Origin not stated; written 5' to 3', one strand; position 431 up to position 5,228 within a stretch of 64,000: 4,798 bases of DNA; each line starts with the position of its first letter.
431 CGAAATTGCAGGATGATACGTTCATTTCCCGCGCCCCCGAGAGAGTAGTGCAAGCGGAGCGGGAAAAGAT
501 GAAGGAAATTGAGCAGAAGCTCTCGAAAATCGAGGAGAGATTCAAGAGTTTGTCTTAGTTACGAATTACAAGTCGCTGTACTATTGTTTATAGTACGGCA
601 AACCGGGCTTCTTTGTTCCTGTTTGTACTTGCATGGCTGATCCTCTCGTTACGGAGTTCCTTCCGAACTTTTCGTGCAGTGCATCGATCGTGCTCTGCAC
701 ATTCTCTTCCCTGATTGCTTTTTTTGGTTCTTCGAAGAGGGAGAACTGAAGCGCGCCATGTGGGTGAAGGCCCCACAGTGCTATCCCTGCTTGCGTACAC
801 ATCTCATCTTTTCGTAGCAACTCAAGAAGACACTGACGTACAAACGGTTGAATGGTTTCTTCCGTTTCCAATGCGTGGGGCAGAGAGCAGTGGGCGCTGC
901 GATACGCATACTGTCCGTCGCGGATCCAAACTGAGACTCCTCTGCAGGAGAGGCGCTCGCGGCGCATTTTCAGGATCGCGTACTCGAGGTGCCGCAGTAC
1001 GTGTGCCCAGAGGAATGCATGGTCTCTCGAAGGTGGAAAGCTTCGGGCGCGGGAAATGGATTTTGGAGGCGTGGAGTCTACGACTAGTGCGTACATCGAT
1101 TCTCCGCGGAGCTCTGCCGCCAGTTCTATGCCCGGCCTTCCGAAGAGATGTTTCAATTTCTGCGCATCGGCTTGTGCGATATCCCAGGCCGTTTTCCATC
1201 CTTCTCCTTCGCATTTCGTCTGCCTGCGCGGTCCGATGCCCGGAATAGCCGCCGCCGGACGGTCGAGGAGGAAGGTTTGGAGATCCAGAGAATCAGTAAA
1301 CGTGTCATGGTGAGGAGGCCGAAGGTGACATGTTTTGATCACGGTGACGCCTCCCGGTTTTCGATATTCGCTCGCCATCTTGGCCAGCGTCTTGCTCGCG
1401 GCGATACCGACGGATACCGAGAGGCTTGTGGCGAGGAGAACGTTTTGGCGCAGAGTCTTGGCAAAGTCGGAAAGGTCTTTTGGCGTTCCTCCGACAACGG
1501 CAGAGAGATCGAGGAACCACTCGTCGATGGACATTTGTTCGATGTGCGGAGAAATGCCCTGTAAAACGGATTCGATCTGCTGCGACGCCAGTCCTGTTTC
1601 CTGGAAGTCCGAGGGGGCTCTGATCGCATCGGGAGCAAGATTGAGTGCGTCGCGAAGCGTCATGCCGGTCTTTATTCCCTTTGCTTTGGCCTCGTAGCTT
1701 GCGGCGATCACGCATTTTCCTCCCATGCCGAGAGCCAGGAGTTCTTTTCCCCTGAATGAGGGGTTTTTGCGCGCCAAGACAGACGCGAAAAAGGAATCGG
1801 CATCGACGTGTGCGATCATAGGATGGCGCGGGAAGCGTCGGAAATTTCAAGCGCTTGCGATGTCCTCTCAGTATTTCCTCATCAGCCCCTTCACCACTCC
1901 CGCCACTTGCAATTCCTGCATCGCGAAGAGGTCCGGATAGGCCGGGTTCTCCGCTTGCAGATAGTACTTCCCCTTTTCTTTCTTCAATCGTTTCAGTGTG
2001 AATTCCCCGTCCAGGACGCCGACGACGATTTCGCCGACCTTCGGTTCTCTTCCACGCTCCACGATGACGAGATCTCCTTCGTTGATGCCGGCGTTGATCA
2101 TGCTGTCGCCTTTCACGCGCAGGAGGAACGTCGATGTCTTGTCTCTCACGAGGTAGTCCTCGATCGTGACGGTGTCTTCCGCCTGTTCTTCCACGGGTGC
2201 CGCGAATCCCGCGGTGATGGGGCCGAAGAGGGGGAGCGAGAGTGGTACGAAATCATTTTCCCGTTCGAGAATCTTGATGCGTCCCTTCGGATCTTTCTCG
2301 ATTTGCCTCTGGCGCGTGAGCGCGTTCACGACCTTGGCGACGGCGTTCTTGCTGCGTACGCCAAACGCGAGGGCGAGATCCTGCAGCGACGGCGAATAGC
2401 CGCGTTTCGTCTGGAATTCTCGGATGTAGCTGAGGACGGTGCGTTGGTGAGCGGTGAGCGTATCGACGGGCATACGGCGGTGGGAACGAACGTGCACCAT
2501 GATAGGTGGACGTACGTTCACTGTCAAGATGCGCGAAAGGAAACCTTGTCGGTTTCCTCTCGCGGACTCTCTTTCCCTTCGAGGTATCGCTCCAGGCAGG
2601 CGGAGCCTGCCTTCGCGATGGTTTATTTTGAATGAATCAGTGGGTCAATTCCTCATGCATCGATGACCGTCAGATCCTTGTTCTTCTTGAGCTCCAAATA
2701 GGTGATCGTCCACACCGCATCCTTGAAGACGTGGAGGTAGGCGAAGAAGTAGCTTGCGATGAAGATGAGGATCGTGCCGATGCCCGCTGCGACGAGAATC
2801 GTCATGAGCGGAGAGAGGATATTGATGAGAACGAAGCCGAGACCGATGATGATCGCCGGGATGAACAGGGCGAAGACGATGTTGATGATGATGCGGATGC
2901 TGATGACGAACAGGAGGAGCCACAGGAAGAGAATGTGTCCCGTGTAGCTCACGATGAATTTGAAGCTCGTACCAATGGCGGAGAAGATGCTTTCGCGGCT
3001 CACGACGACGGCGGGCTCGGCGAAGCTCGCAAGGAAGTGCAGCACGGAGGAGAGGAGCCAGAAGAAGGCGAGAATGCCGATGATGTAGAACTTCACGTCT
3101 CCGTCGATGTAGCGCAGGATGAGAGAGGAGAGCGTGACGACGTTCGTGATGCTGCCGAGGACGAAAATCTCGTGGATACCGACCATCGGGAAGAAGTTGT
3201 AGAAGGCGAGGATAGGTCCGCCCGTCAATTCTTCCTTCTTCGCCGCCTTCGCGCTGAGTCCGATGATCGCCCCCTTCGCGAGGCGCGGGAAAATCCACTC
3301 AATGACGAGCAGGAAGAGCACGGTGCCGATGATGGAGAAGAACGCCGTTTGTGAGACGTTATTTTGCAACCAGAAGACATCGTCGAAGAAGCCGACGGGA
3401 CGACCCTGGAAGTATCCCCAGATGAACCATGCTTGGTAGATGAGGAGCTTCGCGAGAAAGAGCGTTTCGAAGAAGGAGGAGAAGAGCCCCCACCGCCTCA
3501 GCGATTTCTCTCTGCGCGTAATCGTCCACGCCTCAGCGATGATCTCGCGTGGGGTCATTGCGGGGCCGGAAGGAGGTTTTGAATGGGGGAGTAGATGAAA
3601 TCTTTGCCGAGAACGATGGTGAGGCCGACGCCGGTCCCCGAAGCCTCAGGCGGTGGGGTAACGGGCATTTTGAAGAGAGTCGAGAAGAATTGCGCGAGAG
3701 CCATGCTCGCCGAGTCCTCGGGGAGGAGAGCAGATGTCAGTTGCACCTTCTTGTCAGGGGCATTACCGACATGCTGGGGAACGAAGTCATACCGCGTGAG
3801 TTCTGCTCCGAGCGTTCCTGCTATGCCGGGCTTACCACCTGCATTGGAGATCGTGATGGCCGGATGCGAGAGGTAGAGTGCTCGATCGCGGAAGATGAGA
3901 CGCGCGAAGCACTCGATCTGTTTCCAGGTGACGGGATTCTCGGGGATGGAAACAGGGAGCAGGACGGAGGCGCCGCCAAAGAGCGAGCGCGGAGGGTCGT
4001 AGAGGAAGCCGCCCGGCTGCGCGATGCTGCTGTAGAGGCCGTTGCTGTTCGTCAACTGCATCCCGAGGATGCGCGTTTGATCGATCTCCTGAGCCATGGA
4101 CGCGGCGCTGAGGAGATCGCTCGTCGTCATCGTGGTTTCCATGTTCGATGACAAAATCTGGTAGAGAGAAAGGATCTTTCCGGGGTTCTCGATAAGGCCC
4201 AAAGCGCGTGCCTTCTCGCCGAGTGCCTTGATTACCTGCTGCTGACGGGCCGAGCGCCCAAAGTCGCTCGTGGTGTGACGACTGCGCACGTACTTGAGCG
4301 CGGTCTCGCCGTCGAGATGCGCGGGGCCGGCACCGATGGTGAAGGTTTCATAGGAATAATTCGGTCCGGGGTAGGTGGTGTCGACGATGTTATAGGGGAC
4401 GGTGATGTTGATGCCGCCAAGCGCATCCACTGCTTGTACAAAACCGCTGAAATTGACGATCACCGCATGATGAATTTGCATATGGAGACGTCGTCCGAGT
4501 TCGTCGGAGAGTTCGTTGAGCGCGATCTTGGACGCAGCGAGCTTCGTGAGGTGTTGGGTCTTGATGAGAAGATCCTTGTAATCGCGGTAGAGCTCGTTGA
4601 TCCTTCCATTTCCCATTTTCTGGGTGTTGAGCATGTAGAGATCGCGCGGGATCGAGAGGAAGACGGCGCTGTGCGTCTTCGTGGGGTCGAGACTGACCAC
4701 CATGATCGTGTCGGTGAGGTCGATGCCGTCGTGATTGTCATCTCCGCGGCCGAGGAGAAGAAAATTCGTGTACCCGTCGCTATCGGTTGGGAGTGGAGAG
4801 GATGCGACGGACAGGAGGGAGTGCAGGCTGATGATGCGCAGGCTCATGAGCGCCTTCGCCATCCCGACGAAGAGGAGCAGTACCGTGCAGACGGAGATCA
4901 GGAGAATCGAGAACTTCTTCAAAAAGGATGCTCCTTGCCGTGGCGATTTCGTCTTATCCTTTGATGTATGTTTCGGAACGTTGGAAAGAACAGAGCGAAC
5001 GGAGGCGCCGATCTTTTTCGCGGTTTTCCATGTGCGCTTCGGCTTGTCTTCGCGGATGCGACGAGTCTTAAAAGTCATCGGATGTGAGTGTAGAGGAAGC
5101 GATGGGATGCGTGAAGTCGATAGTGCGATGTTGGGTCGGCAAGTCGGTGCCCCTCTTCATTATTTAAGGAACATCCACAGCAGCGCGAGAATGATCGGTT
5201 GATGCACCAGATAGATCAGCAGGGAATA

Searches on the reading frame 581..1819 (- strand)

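Call 82: search_protein_families(library=pfam, proteins=[window:581-1819:-], max_evalue=0.00001)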
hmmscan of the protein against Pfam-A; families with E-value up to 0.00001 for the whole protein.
window:581-1819:- (412 aa): 2 families
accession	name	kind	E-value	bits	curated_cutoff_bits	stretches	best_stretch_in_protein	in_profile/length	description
PF00817.25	IMS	-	2.4e-36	125.3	23.2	1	5-151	1-148/148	impB/mucB/samB family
PF11799.13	IMS_C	-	4.7e-14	53.2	20.7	1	252-361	1-109/109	impB/mucB/samB family C-terminal domain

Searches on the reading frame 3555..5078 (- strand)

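Call 82: search_protein_families(library=pfam, proteins=[window:3555-5078:-], max_evalue=0.00001)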
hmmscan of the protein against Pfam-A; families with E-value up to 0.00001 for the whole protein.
window:3555-5078:- (507 aa): 2 families
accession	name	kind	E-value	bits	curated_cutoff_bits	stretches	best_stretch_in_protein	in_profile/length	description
PF03816.19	LytR_cpsA_psr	-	2.5e-28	99.6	24.6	1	122-290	2-148/150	LytR_cpsA_psr family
PF13399.11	LytR_C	-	7.9e-08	33.6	22.2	1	408-494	4-86/86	LytR cell envelope-related transcriptional attenuator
